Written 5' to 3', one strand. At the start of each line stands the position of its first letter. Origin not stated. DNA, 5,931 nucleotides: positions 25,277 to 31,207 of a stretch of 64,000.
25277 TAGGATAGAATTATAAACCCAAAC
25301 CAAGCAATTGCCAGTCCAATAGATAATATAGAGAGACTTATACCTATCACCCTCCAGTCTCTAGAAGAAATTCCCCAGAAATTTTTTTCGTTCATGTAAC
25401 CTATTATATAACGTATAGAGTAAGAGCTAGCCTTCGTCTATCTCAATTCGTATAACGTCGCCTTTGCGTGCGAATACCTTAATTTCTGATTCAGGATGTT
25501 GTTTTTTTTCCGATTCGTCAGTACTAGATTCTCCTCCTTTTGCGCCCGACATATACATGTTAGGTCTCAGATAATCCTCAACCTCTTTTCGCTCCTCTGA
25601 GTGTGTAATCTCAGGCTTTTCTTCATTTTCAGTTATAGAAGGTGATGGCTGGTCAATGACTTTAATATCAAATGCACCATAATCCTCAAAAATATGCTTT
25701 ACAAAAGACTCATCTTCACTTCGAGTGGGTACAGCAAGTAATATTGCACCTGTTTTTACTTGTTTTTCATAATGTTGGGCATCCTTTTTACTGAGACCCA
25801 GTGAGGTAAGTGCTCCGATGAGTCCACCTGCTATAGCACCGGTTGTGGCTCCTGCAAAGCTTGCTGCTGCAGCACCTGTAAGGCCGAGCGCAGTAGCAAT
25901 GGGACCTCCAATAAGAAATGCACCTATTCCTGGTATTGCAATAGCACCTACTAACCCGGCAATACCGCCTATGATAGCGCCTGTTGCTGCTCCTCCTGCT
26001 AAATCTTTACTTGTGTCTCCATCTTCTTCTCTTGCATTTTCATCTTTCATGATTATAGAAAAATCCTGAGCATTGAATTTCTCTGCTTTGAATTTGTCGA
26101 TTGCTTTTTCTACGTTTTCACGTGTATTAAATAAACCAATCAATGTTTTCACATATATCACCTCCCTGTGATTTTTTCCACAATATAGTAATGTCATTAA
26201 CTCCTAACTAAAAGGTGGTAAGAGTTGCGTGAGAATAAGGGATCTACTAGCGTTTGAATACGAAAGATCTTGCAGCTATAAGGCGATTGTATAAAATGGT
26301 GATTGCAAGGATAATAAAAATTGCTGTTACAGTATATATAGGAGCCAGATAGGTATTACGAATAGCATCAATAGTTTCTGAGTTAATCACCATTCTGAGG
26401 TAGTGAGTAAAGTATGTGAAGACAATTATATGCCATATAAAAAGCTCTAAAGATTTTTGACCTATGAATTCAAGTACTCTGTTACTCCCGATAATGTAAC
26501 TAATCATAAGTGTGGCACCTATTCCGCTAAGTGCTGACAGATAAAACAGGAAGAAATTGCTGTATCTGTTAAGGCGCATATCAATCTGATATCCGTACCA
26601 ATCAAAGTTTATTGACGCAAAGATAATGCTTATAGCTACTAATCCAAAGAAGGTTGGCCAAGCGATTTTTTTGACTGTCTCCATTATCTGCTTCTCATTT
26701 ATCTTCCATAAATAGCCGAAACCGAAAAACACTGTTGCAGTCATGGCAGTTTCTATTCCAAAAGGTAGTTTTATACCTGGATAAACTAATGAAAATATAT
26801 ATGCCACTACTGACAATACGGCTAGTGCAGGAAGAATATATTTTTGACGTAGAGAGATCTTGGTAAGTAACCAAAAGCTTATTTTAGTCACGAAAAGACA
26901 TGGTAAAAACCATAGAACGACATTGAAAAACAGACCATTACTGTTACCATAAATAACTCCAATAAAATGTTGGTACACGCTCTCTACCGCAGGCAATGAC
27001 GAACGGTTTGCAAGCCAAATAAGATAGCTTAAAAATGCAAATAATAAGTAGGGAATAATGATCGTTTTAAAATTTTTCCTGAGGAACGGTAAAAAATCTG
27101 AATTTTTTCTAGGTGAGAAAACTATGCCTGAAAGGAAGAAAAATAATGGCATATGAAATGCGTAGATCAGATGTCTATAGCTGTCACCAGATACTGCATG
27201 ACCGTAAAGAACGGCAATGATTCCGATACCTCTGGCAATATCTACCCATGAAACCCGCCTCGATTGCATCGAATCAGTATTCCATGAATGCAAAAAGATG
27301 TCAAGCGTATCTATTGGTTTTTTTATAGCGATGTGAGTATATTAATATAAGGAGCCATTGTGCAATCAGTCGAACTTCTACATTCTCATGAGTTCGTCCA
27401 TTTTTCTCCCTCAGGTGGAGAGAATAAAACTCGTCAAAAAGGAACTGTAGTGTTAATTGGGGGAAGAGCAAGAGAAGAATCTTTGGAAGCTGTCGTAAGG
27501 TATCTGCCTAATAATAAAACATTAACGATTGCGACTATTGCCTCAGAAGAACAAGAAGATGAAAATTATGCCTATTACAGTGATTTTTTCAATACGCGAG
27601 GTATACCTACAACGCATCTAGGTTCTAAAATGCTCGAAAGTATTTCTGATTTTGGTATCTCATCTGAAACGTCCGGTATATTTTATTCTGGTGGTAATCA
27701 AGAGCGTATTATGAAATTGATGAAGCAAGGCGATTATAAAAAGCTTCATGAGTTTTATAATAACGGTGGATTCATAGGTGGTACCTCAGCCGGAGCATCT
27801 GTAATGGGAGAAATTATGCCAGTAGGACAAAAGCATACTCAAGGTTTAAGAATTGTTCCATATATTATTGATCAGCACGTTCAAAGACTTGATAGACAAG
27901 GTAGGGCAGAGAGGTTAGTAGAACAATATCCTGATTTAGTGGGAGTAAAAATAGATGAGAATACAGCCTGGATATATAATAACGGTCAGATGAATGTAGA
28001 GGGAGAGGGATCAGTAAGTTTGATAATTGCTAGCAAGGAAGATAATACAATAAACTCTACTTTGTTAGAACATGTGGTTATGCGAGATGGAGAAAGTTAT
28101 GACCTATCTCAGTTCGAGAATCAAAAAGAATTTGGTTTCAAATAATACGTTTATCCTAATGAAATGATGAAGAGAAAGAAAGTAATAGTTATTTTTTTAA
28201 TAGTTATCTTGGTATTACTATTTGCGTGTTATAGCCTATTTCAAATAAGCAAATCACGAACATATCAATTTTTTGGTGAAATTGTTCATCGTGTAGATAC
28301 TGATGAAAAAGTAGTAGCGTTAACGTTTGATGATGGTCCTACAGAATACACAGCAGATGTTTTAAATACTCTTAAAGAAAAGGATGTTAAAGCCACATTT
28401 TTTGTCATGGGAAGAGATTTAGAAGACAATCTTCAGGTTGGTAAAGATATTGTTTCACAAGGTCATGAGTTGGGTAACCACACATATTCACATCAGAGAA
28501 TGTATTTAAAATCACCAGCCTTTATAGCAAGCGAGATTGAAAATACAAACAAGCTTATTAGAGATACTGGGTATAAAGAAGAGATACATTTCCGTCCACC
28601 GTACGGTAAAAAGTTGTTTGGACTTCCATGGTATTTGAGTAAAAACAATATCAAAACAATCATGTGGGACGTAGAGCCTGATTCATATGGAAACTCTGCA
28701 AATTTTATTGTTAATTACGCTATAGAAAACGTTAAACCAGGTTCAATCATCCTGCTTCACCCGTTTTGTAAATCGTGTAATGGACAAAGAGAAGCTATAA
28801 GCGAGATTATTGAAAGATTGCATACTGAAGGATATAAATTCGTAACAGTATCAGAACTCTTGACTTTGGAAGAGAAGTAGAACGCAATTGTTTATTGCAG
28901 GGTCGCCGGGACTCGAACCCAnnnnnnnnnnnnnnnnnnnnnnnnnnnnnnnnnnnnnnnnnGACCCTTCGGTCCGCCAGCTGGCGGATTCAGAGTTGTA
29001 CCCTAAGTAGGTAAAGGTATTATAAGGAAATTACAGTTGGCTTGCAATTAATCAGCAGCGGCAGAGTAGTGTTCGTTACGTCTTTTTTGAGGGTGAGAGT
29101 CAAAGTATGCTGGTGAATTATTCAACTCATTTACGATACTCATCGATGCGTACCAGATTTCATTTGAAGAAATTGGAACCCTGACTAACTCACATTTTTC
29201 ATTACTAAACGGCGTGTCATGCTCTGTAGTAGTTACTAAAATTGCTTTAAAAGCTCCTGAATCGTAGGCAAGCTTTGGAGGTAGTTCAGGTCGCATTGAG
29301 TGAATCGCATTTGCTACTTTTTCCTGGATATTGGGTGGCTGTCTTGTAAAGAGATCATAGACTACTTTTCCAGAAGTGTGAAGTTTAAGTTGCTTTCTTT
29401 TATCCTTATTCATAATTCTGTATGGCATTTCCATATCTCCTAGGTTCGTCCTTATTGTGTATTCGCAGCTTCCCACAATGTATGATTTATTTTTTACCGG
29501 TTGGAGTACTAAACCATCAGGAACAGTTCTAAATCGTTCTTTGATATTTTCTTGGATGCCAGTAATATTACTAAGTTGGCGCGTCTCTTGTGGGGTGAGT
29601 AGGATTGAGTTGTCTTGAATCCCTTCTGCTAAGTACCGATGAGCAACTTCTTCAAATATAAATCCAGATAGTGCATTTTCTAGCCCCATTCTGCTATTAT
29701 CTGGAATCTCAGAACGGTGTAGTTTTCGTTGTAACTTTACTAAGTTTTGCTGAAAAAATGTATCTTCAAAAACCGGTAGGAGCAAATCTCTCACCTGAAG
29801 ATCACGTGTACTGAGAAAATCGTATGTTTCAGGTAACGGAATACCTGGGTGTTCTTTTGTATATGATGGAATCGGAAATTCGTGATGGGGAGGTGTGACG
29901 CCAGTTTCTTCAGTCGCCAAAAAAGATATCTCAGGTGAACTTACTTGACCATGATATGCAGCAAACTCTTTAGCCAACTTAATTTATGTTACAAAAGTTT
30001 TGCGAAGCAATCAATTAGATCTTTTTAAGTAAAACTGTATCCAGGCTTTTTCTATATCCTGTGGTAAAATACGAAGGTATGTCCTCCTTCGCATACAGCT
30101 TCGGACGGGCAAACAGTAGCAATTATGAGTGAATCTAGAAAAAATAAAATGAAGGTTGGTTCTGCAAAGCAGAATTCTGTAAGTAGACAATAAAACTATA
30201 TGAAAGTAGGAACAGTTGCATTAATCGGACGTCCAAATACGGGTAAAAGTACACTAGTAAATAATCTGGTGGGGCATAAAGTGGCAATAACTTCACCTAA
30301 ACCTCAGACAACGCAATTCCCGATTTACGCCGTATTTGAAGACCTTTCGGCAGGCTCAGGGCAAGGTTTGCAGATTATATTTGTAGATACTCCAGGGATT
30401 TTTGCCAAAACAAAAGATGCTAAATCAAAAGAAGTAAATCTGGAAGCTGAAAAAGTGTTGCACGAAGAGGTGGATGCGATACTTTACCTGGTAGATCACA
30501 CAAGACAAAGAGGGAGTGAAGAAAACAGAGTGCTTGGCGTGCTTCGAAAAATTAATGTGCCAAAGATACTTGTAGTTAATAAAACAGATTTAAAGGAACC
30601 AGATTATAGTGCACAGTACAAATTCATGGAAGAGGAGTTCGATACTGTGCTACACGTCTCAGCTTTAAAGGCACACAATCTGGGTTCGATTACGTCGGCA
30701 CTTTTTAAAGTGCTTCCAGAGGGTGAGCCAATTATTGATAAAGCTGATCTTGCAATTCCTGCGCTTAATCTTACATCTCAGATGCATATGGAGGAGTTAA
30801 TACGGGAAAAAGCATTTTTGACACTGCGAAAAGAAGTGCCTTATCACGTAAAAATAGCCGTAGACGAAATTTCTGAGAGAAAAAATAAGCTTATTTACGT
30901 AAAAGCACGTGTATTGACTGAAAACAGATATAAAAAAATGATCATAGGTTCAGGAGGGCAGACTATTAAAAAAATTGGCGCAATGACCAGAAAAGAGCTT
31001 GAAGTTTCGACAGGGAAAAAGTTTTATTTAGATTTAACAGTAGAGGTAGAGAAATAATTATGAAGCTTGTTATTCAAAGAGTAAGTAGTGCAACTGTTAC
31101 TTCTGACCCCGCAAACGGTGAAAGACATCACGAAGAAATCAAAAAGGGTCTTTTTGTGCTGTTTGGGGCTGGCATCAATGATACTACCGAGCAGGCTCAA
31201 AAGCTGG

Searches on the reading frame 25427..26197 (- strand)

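Call 20: search_protein_families(library=pfam, proteins=[window:25427-26197:-], max_evalue=0.001)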
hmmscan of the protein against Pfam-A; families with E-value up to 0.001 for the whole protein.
window:25427-26197:- (256 aa): 2 families
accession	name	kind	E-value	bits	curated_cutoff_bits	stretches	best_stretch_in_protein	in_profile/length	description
PF11181.13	YflT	-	1.1e-09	39.1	26.2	1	19-83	2-69/99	Heat induced stress protein YflT domain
PF11821.13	ActD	-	0.00012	22.2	25.7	1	18-179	2-169/170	Alternative complex III, ActD subunit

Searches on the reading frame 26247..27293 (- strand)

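Call 20: search_protein_families(library=pfam, proteins=[window:26247-27293:-], max_evalue=0.001)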
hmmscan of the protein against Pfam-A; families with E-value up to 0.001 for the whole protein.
window:26247-27293:- (348 aa): 1 family
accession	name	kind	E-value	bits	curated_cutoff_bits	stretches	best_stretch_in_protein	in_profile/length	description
PF01757.29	Acyl_transf_3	-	5.4e-35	121.4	31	1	15-334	2-323/326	Acyltransferase domain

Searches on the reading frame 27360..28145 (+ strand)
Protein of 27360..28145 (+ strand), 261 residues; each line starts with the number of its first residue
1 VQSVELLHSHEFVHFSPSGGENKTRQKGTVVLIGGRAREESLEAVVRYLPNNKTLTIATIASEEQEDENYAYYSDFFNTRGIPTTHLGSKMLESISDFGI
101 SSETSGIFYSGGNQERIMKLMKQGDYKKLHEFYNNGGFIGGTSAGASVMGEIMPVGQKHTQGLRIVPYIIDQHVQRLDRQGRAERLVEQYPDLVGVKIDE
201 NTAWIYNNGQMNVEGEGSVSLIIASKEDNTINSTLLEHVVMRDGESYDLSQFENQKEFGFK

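Call 27: search_protein_families(library=pfam, proteins=[window:27360-28145:+], max_evalue=0.001)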
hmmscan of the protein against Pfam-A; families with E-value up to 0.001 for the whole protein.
window:27360-28145:+ (261 aa): 1 family
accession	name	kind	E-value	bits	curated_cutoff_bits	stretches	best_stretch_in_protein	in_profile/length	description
PF03575.23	Peptidase_S51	-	8.9e-12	45.6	23.9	1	52-212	30-204/206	Peptidase family S51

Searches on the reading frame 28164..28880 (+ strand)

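Call 27: search_protein_families(library=pfam, proteins=[window:28164-28880:+], max_evalue=0.001)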
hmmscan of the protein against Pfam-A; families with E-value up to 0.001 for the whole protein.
window:28164-28880:+ (238 aa): 1 family
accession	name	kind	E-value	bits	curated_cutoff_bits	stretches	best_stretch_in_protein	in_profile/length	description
PF01522.26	Polysacc_deac_1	-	3.5e-34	117.9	23.1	1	44-150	2-108/124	Polysaccharide deacetylase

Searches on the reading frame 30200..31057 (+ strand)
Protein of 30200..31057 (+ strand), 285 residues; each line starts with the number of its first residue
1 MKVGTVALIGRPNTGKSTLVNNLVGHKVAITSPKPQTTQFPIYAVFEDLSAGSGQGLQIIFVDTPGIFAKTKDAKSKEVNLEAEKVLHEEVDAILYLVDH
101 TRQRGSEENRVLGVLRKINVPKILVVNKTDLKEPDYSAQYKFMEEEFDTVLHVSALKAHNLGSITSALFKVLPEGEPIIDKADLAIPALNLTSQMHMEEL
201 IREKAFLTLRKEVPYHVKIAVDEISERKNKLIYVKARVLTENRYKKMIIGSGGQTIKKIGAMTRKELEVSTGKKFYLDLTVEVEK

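Call 27: search_protein_families(library=pfam, proteins=[window:30200-31057:+], max_evalue=0.001)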
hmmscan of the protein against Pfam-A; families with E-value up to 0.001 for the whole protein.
window:30200-31057:+ (285 aa): 8 families
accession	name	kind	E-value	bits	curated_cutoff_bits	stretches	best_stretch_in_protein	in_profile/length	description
PF01926.29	MMR_HSR1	-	1.1e-25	90.3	21.9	1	5-128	1-113/113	50S ribosome-binding GTPase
PF02421.24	FeoB_N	-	1.1e-12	48.2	27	1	5-165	2-153/156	Ferrous iron transport protein B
PF00350.29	Dynamin_N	-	4.1e-10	40.4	27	1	6-39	1-34/168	Dynamin family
PF00009.33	GTP_EFTU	-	4.1e-09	36.7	26.5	1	56-173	68-187/188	Elongation factor Tu GTP binding domain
PF04548.22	AIG1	-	7.8e-08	32.3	27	1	5-118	2-110/212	AIG1 family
PF07650.23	KH_2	-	1.7e-07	31.4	22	1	213-285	2-75/78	KH domain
PF03193.22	RsgA_GTPase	-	6.3e-05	23.3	30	0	4-29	107-132/174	RsgA GTPase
PF02492.25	cobW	-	0.00022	21.3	20.7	0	55-135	82-159/180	CobW/HypB/UreG, nucleotide-binding domain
